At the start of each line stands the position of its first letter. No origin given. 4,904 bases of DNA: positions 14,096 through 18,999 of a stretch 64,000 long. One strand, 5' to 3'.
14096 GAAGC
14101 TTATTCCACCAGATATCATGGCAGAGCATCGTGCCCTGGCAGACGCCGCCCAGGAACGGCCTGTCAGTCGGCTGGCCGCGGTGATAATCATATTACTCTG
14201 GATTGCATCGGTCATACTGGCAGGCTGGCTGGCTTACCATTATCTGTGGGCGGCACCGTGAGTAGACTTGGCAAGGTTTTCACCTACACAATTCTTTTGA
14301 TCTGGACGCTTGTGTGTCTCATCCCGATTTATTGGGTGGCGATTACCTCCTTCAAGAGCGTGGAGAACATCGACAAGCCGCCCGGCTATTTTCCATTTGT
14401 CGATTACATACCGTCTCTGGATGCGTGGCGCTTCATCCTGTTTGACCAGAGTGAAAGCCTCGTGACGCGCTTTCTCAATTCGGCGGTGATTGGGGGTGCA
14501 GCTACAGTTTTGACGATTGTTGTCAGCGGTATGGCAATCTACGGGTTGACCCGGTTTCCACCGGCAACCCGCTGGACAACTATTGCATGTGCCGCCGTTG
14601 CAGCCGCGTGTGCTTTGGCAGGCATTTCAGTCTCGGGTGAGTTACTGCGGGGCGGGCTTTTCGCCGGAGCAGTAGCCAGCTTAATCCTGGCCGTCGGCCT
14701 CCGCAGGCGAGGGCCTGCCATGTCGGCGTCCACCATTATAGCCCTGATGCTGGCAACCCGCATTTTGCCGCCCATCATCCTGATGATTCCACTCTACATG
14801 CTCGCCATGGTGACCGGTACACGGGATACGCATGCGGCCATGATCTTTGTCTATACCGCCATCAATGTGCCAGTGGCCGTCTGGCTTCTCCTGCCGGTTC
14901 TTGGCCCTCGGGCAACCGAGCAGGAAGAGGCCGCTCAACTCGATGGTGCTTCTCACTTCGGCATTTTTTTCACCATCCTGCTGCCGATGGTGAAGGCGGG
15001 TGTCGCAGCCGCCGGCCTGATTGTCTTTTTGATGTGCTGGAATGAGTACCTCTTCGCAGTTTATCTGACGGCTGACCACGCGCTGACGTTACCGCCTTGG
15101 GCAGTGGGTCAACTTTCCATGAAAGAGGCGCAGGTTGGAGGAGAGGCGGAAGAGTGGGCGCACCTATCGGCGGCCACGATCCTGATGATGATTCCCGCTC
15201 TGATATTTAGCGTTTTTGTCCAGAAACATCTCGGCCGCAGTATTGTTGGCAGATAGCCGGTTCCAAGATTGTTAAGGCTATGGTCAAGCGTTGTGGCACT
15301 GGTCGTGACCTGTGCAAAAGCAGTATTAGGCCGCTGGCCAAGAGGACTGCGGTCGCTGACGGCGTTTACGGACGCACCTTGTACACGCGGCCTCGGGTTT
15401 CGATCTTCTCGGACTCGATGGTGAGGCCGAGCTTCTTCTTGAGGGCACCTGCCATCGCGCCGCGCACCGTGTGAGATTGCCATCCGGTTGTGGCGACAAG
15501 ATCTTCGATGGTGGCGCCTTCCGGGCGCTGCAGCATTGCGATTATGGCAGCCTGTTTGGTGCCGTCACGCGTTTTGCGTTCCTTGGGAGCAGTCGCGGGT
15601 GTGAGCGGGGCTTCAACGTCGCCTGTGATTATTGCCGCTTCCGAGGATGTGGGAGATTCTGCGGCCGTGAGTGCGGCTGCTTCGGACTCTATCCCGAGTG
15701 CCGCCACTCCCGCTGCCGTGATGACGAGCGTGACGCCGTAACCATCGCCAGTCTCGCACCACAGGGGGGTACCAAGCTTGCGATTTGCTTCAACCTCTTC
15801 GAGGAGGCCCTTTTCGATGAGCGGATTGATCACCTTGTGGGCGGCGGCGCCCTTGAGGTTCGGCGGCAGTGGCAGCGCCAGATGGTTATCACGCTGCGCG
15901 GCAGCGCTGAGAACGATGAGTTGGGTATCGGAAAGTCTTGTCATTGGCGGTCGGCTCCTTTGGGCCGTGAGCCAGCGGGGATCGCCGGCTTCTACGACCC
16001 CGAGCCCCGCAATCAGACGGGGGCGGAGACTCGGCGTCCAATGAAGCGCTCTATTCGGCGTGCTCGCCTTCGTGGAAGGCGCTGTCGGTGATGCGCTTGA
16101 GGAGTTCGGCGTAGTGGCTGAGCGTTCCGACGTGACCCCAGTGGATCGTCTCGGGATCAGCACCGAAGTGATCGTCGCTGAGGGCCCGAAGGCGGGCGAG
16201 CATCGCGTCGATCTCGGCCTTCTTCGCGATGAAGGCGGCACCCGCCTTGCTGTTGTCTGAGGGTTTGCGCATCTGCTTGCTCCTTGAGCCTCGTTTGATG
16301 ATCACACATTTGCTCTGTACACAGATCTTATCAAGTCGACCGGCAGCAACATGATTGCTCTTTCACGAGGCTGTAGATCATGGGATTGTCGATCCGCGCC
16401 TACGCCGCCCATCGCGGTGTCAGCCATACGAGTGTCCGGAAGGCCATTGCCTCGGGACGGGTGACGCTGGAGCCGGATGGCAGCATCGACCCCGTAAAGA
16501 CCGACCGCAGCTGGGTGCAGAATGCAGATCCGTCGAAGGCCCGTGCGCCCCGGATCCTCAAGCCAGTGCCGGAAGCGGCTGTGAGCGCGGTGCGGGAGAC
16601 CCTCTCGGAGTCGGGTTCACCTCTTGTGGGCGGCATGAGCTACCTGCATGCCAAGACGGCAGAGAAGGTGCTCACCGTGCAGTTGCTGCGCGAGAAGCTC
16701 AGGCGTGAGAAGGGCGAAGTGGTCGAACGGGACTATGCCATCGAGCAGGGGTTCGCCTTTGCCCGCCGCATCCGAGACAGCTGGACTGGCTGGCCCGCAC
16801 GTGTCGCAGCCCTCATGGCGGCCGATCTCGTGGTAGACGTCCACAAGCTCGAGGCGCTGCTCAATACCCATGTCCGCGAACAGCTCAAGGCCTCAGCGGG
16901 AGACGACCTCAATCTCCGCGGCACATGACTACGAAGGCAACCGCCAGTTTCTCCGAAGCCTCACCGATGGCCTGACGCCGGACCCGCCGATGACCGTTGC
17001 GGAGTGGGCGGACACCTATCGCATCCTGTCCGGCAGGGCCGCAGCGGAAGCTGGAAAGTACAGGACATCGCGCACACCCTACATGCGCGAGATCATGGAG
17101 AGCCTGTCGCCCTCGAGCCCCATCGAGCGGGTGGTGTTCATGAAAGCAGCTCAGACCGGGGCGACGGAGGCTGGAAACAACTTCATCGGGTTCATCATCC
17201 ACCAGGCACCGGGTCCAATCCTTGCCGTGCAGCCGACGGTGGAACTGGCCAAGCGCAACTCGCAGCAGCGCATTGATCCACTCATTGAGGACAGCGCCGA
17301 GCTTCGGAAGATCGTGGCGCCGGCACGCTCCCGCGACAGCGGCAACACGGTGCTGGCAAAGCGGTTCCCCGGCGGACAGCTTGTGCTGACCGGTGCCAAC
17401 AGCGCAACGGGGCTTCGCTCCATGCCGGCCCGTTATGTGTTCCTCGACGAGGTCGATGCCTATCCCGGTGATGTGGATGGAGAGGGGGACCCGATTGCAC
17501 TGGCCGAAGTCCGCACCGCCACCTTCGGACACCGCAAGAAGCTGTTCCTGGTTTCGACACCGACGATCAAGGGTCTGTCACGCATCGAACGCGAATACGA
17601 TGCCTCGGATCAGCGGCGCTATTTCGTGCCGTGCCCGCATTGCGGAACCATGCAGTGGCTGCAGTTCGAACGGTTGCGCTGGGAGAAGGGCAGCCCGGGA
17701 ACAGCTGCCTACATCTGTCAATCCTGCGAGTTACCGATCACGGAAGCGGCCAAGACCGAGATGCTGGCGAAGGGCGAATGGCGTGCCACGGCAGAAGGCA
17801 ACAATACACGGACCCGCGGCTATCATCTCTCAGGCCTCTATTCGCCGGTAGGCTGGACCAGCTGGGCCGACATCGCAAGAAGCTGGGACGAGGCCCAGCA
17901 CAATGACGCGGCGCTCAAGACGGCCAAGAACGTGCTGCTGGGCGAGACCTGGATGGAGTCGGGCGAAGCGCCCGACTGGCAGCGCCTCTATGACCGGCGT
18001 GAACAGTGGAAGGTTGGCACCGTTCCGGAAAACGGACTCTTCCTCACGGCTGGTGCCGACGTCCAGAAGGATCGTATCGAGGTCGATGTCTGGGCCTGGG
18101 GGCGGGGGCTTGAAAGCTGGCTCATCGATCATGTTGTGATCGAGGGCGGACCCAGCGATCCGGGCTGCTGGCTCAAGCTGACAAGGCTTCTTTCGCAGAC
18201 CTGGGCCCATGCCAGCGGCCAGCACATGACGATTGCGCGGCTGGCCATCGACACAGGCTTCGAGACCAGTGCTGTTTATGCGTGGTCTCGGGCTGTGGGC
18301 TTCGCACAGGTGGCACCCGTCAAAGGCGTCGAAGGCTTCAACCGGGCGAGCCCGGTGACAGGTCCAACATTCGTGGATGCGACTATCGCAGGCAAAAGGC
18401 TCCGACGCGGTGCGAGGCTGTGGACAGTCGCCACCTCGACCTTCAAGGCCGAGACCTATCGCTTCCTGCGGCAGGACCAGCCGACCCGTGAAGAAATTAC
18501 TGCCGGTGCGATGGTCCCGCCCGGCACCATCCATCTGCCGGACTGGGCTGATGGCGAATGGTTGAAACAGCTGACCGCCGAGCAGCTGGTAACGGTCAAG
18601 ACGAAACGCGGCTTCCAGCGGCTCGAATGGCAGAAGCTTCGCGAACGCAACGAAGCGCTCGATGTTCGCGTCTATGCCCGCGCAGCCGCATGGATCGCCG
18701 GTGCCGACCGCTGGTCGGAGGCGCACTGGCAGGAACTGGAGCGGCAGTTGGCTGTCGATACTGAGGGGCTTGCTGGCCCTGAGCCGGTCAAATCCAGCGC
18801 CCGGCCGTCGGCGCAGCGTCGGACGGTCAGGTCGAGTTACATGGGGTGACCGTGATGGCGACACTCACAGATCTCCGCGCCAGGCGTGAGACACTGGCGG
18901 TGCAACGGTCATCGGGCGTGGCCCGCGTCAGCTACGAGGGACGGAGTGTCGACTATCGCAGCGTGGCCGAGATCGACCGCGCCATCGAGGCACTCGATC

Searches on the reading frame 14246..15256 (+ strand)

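Call 76: search_protein_families(library=pfam, proteins=[window:14246-15256:+])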
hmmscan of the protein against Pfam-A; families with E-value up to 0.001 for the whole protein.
window:14246-15256:+ (336 aa): 1 family
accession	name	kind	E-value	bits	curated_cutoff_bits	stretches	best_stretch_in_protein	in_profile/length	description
PF00528.27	BPD_transp_1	-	1.3e-13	51.6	26.4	1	143-333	3-182/184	Binding-protein-dependent transport system inner membrane component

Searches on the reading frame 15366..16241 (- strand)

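Call 74: search_protein_families(library=pfam, proteins=[window:15366-16241:-])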
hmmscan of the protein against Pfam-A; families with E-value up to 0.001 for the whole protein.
window:15366-16241:- (291 aa): 1 family
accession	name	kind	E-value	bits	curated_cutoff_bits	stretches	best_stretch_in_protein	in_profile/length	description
PF11994.14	DUF3489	-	5.3e-30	103.8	29.5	1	222-289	1-68/68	Protein of unknown function (DUF3489)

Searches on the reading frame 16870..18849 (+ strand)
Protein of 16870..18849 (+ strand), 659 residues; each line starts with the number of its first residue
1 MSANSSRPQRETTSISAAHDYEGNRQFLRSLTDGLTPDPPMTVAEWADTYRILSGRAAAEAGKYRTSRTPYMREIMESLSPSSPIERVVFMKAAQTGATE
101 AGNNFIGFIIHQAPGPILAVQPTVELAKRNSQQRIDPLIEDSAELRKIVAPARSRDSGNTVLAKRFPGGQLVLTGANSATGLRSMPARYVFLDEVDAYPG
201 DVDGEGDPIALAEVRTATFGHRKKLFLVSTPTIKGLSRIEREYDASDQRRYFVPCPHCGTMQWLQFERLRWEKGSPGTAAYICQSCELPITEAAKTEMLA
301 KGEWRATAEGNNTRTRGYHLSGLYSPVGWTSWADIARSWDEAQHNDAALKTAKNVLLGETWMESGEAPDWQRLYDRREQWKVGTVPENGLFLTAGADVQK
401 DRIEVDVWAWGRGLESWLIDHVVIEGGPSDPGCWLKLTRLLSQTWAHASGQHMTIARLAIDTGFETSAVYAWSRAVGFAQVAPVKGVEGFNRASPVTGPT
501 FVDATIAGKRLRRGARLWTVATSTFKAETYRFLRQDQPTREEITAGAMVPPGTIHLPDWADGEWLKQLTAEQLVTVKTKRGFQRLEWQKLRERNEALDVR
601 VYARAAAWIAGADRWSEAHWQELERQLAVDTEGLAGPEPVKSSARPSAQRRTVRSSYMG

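Call 74: search_protein_families(library=pfam, proteins=[window:16870-18849:+])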
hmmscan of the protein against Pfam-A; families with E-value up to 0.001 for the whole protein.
window:16870-18849:+ (659 aa): 2 families
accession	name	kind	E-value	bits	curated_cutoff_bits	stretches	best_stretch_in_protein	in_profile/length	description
PF05876.18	GpA_ATPase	-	7.9e-98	327.5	25.6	1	59-304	2-247/247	Phage terminase large subunit gpA, ATPase domain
PF20454.4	GpA_nuclease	-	4.5e-92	308.8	22.5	1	315-619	1-293/294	Terminase large subunit gpA, endonuclease domain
